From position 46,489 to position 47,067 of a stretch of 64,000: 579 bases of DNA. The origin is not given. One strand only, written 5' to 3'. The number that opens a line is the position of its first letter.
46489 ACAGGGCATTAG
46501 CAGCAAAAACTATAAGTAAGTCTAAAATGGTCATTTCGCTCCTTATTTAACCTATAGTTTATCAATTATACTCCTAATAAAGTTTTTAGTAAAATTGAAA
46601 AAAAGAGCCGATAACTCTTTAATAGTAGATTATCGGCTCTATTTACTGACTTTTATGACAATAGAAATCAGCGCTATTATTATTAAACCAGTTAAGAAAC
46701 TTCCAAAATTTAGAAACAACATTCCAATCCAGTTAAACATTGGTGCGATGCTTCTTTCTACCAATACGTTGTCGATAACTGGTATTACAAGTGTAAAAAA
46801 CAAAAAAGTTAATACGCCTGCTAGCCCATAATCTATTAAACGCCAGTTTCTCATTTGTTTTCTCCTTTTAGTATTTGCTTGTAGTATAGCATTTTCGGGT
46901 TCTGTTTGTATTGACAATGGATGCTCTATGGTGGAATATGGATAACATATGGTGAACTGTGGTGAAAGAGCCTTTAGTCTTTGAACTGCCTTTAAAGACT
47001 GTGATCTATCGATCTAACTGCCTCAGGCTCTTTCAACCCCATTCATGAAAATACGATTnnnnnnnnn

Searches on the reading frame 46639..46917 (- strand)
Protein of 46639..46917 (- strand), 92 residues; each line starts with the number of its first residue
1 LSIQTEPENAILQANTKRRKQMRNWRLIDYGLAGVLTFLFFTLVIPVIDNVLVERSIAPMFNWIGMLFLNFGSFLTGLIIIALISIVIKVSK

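Call 78: search_protein_families(library=pfam, proteins=[window:46639-46917:-], max_evalue=0.01)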
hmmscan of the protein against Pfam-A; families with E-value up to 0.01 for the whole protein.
window:46639-46917:- (92 aa): 1 family
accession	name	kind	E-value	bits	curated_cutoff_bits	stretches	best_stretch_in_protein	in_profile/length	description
PF12420.13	DUF3671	-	0.0053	16.7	34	1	11-92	140-214/223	Fam-L, Fam-M like protein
